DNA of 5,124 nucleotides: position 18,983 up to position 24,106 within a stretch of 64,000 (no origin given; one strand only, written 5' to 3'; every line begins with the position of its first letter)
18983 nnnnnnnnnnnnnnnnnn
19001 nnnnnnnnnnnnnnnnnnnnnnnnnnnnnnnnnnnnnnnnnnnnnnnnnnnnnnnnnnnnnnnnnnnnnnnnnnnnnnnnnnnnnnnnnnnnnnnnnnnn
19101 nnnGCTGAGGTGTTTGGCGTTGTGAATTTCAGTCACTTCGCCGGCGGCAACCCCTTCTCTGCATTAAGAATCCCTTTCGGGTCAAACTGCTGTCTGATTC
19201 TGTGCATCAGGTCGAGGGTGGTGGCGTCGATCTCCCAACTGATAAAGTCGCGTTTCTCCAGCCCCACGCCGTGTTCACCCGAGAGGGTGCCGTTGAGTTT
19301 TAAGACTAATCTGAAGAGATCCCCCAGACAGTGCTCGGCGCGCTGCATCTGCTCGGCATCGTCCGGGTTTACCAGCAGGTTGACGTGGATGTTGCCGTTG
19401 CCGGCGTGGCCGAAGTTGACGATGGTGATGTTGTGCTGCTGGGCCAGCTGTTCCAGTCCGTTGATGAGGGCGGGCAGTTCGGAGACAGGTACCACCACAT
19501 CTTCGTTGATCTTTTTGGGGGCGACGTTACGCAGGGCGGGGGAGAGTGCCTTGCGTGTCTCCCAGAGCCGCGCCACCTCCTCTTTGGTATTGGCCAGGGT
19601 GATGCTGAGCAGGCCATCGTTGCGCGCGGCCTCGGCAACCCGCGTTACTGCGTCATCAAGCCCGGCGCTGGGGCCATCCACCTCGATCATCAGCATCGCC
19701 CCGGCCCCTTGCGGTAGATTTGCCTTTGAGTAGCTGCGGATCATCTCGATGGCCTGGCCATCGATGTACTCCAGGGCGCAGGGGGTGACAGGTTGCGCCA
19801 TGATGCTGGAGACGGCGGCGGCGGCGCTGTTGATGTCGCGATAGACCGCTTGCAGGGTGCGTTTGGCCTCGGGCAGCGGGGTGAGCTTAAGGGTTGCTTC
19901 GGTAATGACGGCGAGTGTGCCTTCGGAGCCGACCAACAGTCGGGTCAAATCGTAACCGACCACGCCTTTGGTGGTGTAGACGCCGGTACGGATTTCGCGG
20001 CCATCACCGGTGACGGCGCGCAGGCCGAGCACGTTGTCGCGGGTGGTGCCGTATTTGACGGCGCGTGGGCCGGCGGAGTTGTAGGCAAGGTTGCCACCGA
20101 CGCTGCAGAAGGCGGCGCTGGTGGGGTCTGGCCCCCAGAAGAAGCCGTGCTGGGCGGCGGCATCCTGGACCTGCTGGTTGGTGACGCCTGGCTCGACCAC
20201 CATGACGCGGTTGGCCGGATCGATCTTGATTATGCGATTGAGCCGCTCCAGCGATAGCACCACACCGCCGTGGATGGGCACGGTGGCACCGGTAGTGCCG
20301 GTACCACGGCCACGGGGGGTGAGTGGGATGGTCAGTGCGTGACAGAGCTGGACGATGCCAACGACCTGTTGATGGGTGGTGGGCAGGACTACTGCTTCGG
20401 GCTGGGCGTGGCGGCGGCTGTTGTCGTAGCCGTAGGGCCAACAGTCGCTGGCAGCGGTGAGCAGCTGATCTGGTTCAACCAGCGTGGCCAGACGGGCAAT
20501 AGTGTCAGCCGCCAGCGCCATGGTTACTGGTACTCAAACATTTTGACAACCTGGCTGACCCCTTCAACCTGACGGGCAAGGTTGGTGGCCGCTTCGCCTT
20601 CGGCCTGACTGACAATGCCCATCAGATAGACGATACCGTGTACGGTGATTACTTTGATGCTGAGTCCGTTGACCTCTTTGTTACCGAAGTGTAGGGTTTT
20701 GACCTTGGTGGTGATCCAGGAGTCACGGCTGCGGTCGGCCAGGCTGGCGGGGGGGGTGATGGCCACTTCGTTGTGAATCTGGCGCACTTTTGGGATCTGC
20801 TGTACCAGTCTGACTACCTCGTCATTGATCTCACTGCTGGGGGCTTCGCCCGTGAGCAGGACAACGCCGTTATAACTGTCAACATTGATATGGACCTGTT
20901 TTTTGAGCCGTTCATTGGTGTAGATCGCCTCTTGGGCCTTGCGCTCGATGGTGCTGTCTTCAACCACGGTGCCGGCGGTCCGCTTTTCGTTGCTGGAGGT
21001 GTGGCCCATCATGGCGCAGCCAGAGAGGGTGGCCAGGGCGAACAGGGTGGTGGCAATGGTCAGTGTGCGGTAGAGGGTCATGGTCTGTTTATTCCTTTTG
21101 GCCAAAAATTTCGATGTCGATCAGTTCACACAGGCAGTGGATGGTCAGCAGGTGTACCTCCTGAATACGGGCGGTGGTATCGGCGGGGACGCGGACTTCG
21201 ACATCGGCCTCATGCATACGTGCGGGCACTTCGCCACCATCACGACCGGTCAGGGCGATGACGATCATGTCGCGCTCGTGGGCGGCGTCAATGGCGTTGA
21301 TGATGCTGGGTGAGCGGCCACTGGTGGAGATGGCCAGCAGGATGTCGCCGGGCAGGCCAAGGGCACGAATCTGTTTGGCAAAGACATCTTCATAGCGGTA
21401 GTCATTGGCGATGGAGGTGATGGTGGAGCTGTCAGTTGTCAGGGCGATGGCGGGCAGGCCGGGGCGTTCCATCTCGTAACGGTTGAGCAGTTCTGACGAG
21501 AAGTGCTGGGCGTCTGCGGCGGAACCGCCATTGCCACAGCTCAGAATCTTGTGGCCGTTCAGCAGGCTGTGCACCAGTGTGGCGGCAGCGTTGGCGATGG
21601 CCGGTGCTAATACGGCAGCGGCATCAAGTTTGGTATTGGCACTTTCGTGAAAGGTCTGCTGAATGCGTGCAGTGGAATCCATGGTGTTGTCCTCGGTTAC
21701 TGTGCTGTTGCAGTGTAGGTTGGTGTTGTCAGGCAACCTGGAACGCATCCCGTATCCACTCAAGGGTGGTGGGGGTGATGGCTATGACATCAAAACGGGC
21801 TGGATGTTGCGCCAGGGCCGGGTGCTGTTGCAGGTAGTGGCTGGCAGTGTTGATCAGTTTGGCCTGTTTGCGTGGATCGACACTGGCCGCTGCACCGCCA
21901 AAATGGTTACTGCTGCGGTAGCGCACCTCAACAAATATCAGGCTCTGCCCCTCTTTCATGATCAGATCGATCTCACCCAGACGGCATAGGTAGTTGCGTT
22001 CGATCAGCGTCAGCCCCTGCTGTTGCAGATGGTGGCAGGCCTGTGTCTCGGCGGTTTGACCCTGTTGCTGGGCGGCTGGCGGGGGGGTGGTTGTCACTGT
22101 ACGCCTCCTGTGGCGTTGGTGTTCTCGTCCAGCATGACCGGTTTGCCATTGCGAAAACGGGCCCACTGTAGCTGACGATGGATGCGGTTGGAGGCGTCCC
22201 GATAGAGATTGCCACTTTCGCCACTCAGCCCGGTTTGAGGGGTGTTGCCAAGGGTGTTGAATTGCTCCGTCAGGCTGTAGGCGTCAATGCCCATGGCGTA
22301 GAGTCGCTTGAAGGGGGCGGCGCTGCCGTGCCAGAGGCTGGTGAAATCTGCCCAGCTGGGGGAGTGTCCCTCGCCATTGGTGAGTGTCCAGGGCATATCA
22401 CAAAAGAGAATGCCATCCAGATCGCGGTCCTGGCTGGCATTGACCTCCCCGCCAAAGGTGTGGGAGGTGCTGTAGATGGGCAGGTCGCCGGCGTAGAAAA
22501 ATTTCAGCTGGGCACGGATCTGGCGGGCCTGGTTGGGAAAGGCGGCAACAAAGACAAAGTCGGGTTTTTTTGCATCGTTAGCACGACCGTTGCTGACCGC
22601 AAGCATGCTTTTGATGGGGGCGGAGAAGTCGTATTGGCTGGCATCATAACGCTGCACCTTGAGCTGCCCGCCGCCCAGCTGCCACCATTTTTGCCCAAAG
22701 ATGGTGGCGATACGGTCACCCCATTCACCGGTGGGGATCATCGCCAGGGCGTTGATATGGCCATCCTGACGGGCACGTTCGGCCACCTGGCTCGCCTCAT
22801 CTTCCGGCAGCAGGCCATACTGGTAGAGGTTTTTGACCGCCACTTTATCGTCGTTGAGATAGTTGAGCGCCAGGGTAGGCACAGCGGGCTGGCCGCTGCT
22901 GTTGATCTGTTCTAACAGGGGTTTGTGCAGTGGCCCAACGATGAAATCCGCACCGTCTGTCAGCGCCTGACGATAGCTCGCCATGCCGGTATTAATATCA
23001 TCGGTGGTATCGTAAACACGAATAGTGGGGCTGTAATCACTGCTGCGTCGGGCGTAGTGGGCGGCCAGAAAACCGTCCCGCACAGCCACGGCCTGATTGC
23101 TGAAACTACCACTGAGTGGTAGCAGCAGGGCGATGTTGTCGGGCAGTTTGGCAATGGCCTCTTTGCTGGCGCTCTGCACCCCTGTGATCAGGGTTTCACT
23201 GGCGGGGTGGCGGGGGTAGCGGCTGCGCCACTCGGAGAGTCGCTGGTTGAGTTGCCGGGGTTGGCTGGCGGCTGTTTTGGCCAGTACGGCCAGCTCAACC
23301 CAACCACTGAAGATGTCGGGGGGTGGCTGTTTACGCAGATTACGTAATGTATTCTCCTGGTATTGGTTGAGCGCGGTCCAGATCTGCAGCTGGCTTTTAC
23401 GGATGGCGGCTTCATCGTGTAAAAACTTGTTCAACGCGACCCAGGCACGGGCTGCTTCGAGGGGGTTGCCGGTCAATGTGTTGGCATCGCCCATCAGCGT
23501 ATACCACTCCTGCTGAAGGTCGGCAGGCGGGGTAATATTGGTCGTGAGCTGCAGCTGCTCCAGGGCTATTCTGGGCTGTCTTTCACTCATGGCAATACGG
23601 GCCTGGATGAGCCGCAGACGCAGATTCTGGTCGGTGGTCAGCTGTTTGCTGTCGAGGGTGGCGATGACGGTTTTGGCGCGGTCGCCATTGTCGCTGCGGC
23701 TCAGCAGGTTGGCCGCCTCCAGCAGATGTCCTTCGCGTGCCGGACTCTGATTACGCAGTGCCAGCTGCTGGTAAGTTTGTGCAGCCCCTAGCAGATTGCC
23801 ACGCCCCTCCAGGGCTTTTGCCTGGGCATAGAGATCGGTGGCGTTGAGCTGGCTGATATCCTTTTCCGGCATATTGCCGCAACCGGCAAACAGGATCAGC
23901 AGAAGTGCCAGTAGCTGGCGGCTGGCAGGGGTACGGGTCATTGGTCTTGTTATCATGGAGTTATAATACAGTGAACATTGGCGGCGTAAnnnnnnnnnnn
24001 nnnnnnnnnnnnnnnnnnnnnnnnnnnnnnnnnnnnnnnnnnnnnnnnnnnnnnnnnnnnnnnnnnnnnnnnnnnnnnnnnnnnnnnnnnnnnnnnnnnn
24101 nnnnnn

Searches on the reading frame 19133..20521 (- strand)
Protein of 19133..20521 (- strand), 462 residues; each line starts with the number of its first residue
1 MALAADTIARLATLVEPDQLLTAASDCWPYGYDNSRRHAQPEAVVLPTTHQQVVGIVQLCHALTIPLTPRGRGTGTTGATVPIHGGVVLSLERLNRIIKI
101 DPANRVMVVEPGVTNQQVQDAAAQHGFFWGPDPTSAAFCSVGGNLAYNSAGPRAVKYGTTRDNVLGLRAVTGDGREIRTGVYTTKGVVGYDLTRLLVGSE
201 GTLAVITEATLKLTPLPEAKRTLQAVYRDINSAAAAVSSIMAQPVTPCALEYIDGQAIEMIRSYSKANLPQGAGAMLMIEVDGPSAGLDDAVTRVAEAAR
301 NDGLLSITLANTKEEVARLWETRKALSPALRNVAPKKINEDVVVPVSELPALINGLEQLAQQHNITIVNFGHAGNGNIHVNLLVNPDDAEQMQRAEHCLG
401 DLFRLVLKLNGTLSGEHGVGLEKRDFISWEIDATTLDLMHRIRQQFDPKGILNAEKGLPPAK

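Call 10: search_protein_families(library=pfam, proteins=[window:19133-20521:-], max_evalue=0.001)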
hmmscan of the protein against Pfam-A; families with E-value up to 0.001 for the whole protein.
window:19133-20521:- (462 aa): 2 families
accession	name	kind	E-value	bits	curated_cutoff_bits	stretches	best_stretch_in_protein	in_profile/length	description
PF02913.24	FAD-oxidase_C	-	7.2e-65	219.6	21.2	1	216-456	1-247/248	FAD linked oxidases, C-terminal domain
PF01565.28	FAD_binding_4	-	4e-41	140.4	26.4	1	41-179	1-138/139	FAD binding domain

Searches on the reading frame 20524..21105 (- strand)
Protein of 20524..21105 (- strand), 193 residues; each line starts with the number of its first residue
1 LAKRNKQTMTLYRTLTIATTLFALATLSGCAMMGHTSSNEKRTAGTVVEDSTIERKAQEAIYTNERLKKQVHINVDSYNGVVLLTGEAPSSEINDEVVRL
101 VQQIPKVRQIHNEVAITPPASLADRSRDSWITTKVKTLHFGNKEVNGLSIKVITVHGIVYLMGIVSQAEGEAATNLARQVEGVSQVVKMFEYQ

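Call 45: search_protein_families(library=pfam, proteins=[window:20524-21105:-], max_evalue=0.0001)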
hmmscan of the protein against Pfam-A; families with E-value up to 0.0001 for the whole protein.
window:20524-21105:- (193 aa): 1 family
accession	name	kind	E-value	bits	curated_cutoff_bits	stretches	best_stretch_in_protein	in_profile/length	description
PF04972.22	BON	-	1e-29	103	27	2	128-192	2-67/69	BON domain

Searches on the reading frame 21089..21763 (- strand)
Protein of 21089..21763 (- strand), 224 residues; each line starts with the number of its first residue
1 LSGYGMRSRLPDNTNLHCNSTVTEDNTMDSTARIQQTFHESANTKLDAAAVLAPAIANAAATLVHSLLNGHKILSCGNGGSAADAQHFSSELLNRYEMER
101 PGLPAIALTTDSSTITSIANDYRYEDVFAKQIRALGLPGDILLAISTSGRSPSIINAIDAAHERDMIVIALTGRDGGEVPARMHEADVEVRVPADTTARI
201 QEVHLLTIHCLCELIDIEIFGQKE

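Call 45: search_protein_families(library=pfam, proteins=[window:21089-21763:-], max_evalue=0.0001)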
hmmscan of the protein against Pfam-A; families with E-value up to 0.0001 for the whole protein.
window:21089-21763:- (224 aa): 2 families
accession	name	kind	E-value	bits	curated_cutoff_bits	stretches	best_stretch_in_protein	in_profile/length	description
PF13580.11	SIS_2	-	1.7e-32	112.8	27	1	40-173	4-138/138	SIS domain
PF01380.27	SIS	-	2.7e-05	24.4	25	1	115-182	30-97/131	SIS domain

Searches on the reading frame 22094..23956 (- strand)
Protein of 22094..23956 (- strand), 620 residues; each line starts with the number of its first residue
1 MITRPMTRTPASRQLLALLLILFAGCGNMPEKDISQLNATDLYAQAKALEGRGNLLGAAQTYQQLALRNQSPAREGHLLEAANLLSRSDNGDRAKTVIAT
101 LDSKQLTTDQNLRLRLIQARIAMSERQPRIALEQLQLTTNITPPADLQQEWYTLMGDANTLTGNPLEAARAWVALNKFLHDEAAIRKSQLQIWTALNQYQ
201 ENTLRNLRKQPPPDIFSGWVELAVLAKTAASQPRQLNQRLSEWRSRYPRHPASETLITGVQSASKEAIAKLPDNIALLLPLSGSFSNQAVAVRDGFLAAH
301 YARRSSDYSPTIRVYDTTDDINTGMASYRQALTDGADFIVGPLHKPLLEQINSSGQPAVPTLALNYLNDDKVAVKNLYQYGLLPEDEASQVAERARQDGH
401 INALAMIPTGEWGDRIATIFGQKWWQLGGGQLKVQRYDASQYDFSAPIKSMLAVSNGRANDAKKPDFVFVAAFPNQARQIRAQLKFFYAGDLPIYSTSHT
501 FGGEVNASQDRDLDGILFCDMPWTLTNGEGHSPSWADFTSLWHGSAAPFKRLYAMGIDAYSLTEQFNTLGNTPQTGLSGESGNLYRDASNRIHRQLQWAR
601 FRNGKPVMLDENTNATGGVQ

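Call 10: search_protein_families(library=pfam, proteins=[window:22094-23956:-], max_evalue=0.001)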
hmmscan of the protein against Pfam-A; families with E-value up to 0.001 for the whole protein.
window:22094-23956:- (620 aa): 2 families
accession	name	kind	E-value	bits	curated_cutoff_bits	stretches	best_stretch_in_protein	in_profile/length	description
PF04348.19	LppC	-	3.6e-109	366.3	28.8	1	59-604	8-563/563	LppC putative lipoprotein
PF13458.12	Peripla_BP_6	-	4.6e-11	43.4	31.7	1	275-527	4-254/343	Periplasmic binding protein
